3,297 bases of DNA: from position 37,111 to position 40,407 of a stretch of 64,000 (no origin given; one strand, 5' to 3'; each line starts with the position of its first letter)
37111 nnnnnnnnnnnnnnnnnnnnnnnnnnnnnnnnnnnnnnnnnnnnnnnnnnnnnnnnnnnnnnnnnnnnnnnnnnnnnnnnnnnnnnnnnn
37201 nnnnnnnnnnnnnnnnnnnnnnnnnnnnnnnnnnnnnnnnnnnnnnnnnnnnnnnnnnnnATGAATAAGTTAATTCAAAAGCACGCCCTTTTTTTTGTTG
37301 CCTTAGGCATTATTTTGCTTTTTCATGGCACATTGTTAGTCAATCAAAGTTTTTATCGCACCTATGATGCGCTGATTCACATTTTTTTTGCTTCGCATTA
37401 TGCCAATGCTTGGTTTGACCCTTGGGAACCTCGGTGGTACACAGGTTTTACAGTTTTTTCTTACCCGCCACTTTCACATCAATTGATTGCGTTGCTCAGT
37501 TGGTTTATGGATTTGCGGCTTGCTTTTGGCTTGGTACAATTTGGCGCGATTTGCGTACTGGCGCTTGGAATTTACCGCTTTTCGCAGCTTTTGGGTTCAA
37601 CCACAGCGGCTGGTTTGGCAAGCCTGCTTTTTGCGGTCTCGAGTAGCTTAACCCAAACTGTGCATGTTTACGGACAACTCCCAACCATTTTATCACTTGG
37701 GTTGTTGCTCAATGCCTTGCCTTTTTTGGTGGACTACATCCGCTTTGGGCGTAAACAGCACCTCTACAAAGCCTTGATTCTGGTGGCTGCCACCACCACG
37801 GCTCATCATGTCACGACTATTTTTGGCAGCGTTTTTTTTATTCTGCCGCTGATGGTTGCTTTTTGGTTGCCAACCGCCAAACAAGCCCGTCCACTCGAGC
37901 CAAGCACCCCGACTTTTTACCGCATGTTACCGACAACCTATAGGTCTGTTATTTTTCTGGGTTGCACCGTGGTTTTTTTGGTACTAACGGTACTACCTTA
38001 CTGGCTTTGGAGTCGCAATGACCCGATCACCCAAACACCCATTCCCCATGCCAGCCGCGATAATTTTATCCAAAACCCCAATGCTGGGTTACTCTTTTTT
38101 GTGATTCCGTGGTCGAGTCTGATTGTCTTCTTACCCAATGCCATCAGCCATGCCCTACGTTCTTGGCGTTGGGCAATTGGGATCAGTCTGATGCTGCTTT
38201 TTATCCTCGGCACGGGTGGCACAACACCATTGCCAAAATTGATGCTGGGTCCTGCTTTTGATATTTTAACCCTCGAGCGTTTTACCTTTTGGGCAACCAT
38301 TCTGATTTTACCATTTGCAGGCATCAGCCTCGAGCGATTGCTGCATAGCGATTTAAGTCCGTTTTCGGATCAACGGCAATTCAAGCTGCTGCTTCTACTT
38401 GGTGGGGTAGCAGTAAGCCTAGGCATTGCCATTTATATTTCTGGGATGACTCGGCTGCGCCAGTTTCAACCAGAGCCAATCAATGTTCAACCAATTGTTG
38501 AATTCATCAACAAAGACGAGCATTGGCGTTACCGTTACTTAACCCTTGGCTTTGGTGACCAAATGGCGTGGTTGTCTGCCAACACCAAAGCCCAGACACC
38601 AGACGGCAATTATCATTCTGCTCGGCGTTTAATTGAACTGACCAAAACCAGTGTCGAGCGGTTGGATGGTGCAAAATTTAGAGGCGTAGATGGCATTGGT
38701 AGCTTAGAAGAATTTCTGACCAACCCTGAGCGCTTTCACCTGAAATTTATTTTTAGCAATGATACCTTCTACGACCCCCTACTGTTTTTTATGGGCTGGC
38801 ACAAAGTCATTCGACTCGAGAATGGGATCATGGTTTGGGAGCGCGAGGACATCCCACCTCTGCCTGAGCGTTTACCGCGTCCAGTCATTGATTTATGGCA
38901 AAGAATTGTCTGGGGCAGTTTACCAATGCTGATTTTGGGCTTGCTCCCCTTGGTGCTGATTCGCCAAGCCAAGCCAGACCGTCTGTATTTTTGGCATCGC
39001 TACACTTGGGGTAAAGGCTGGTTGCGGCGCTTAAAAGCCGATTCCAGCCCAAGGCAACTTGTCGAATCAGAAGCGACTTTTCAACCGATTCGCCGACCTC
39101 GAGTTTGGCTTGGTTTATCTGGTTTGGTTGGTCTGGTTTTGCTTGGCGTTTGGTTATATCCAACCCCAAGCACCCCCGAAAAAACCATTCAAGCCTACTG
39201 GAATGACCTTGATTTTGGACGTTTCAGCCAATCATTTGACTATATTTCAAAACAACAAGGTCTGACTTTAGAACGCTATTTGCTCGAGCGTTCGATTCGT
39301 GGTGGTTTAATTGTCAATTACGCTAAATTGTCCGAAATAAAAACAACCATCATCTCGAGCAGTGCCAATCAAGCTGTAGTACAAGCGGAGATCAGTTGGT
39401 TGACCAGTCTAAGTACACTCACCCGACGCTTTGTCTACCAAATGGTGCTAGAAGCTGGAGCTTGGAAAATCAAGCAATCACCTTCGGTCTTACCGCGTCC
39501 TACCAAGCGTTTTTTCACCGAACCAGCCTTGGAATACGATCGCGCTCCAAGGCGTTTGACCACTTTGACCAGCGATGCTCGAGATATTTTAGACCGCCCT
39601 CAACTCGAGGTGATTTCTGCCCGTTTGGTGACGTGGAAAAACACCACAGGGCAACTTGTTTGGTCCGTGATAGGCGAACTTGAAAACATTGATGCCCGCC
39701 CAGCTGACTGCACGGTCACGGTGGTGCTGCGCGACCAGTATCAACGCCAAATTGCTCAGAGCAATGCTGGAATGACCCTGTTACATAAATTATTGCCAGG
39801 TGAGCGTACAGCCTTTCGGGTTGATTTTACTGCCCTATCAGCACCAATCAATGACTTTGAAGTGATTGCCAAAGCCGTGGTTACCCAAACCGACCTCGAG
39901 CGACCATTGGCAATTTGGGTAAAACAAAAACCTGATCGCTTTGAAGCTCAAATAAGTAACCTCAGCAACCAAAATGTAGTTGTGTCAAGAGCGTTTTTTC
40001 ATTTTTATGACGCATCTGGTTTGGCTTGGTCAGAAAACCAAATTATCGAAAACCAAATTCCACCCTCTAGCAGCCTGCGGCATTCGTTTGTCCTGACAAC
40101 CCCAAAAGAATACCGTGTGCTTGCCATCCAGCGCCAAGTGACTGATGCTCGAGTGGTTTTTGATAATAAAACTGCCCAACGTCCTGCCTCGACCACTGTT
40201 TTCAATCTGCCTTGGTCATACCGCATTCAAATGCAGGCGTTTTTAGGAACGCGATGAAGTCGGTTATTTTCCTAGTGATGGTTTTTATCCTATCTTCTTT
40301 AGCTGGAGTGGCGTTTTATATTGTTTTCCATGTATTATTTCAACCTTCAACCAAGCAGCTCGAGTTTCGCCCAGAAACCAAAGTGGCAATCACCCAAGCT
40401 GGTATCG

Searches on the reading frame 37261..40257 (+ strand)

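Call 25: search_protein_families(library=pfam, proteins=[window:37261-40257:+], max_evalue=0.0001)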
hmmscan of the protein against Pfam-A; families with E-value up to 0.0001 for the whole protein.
window:37261-40257:+ (998 aa): 1 family
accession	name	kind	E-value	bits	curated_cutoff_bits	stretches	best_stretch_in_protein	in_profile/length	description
PF10131.15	PTPS_related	-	3.9e-07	29.4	26.4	1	68-202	4-140/621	6-pyruvoyl-tetrahydropterin synthase related domain; membrane protein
